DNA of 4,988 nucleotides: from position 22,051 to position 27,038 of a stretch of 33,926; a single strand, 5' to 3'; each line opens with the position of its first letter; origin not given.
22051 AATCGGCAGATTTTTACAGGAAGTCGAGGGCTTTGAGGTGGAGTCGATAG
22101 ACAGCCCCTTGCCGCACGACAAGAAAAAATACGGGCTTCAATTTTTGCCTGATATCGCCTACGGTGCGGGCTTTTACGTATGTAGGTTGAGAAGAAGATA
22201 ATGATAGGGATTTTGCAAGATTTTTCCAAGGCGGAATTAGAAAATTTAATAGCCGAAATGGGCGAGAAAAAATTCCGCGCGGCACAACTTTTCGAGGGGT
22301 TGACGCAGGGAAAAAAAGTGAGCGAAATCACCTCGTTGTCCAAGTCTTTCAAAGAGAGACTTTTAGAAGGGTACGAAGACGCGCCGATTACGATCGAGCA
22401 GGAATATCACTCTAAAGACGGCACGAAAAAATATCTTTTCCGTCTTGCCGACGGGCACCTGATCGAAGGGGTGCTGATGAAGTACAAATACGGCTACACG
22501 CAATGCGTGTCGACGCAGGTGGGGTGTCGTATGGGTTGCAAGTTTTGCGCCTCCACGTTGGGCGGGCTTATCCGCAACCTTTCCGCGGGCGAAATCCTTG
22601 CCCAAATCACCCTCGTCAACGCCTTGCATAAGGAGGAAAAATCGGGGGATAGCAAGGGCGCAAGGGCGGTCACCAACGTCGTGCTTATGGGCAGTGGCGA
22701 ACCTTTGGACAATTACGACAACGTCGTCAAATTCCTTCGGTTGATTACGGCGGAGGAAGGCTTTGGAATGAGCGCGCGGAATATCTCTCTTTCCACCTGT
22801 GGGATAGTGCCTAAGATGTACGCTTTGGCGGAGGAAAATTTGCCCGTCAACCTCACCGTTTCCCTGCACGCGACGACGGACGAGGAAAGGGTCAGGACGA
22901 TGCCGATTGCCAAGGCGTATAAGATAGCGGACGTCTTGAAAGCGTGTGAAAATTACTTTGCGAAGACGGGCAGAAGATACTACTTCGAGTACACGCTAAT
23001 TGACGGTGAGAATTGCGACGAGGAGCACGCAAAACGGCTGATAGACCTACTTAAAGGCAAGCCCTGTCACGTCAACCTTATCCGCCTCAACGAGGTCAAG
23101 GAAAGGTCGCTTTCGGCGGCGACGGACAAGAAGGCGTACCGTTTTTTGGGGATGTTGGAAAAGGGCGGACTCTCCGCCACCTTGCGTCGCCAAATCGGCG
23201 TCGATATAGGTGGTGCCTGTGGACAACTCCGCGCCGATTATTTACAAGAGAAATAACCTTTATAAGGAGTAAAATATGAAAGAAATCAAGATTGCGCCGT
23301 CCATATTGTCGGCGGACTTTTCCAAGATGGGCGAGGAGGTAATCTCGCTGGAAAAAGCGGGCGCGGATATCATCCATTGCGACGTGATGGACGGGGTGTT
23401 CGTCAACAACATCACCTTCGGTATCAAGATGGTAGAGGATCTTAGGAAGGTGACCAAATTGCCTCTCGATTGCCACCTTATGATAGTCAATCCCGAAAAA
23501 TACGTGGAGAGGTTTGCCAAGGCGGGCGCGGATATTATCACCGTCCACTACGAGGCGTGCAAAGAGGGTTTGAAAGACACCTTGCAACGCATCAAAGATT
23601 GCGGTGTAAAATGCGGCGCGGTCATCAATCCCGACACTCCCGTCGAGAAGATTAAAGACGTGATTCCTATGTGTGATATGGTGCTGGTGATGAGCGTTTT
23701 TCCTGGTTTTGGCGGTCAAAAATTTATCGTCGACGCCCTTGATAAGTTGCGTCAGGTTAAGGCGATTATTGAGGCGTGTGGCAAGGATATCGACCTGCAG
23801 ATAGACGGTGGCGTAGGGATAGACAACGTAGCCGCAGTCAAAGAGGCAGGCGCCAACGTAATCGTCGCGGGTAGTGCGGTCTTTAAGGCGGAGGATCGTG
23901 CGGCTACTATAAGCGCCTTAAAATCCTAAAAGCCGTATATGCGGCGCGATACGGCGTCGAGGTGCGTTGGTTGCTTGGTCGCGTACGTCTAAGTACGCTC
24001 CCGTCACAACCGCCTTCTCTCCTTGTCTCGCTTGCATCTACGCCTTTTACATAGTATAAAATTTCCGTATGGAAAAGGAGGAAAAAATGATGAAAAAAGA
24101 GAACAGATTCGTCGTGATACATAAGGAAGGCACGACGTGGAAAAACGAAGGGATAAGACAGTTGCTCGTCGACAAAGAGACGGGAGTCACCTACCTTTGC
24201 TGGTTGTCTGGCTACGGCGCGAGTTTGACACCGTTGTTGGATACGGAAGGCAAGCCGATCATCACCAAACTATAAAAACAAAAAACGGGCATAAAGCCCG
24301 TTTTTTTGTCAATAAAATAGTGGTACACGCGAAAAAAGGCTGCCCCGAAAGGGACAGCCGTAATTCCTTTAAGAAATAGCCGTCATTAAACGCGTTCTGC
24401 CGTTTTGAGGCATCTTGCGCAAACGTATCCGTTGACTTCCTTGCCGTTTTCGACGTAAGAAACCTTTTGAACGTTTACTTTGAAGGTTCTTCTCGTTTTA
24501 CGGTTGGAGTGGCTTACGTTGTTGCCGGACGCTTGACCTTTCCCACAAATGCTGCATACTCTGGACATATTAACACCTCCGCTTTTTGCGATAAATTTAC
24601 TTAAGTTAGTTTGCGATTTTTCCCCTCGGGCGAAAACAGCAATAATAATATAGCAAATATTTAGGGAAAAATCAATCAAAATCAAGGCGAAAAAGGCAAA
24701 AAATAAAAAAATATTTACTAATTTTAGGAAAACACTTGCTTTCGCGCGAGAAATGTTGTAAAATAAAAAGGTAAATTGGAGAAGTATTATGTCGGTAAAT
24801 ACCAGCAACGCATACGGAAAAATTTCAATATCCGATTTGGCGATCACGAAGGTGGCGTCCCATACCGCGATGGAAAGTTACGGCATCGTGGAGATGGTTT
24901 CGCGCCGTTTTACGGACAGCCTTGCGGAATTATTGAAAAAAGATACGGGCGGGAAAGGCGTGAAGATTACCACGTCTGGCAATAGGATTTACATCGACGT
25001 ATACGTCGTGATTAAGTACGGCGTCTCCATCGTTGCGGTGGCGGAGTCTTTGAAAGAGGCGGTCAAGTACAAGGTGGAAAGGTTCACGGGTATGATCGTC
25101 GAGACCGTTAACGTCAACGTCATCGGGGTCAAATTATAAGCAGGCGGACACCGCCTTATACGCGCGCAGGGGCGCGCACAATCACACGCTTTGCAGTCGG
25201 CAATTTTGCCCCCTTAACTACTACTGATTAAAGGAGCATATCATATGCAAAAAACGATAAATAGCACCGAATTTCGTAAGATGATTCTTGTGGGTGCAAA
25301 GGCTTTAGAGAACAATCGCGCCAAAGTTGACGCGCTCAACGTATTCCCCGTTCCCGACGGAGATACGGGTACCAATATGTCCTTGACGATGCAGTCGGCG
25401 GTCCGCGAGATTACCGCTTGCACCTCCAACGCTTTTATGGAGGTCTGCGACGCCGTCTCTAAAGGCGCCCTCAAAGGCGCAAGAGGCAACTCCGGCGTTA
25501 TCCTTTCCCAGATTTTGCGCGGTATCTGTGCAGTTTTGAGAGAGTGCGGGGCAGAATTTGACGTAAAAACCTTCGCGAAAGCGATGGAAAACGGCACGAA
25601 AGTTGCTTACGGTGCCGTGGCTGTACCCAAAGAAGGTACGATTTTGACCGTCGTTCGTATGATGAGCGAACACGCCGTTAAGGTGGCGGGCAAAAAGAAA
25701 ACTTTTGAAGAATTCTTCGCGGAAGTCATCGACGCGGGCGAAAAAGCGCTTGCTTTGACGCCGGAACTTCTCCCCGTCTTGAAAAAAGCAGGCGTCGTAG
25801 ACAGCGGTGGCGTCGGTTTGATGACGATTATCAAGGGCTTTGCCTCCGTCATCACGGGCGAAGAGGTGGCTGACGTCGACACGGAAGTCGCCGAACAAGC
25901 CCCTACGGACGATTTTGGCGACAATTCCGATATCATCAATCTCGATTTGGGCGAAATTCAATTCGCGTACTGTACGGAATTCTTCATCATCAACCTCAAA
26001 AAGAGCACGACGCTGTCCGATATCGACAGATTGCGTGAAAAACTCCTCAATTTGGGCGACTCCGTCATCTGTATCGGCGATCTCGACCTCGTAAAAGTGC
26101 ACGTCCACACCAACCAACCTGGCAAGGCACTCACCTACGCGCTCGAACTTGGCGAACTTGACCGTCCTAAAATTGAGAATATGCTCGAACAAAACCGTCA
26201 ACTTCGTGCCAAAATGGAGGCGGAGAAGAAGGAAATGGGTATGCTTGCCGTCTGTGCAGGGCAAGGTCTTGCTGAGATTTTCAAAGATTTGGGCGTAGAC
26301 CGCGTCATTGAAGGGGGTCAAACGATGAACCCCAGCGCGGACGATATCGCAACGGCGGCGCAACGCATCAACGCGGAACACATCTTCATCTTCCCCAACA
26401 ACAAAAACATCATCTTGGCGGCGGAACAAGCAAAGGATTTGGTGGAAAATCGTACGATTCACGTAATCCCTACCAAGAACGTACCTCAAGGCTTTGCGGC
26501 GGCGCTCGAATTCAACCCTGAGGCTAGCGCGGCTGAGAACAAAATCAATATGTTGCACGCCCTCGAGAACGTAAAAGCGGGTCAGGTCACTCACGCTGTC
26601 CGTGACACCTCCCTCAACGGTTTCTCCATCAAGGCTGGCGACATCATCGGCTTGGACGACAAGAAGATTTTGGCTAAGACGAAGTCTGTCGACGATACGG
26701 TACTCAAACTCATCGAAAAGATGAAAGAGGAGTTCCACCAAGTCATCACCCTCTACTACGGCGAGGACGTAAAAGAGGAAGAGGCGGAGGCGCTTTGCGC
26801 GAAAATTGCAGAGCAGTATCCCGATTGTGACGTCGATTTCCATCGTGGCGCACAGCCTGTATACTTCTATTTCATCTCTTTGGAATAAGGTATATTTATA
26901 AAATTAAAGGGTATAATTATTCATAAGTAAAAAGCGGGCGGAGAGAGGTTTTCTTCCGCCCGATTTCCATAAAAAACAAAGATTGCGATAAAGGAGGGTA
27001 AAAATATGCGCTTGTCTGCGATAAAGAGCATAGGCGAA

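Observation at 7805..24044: Apparently undescribed family of sense-oriented intergenic repeats (at least 7 units at 5 loci)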

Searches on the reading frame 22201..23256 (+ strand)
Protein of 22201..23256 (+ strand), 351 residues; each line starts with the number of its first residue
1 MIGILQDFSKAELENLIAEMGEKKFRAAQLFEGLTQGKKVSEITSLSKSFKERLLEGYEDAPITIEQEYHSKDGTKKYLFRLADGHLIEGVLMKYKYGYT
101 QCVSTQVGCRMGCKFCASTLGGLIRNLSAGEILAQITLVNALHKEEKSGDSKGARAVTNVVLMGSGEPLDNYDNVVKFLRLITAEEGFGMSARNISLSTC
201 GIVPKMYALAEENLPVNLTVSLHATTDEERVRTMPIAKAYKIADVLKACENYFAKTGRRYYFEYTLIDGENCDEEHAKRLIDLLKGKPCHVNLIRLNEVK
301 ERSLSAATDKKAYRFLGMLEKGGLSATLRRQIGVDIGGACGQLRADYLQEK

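Call 9: search_protein_families(library=pfam, proteins=[window:22201-23256:+])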
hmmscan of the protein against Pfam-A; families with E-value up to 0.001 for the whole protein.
window:22201-23256:+ (351 aa): 2 families
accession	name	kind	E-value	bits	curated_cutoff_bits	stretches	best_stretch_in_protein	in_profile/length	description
PF04055.27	Radical_SAM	-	1.3e-15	58.4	29.5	1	104-277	2-162/166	Radical SAM superfamily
PF21016.3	RlmN_N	-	1e-06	28.8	24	1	5-56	3-56/60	Ribosomal RNA large subunit methyltransferase N-terminal domain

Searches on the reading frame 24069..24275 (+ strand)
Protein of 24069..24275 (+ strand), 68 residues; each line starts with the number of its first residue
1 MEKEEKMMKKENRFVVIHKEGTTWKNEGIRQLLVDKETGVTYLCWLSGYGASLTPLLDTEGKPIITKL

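Call 81: search_protein_families(library=pfam, proteins=[window:24069-24275:+], max_evalue=0.001)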
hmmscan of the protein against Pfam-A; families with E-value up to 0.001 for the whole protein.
window:24069-24275:+ (68 aa): 1 family
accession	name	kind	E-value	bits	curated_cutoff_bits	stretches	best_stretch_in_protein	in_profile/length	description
PF20037.4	DUF6440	-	6.5e-19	67.9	26.5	1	13-66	1-53/53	Family of unknown function (DUF6440)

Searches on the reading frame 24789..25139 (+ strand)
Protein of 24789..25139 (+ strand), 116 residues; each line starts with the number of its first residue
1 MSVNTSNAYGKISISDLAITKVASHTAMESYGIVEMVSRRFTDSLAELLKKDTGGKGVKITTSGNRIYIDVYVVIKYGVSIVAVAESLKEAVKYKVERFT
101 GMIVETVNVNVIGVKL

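Call 81: search_protein_families(library=pfam, proteins=[window:24789-25139:+], max_evalue=0.001)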
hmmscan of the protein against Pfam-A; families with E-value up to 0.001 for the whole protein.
window:24789-25139:+ (116 aa): 1 family
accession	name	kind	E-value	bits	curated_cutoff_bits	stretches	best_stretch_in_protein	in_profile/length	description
PF03780.18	Asp23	-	2.3e-28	99.2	28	1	9-115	2-108/108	Asp23 family, cell envelope-related function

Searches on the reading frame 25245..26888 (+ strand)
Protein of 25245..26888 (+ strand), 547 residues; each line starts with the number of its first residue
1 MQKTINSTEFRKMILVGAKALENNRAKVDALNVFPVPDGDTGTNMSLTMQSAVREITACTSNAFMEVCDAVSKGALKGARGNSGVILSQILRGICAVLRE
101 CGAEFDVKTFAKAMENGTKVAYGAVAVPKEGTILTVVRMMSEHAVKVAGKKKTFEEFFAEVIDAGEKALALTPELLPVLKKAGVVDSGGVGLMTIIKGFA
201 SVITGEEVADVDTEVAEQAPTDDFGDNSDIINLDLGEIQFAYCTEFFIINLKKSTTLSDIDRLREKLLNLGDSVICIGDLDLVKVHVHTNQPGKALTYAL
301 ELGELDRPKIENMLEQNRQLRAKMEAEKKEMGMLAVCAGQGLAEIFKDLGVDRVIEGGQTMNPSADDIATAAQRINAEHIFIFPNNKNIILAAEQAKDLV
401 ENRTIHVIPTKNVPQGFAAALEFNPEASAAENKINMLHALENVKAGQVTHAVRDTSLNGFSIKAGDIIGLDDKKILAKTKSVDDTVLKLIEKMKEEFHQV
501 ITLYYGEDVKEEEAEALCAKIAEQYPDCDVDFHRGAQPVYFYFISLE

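Call 81: search_protein_families(library=pfam, proteins=[window:25245-26888:+], max_evalue=0.001)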
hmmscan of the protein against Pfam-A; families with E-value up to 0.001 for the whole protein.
window:25245-26888:+ (547 aa): 3 families
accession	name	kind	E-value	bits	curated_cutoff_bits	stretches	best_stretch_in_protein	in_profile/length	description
PF13684.11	FakA-like_C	-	7.8e-84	280.8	23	1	332-547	1-216/216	Fatty acid kinase subunit A-like, C-terminal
PF02734.22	Dak2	-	5.4e-41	140.8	27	1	35-200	1-173/174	DAK2 domain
PF21645.3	FakA-like_M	-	3e-25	88.3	24.9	1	240-319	2-79/80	Fatty acid kinase subunit A-like, middle domain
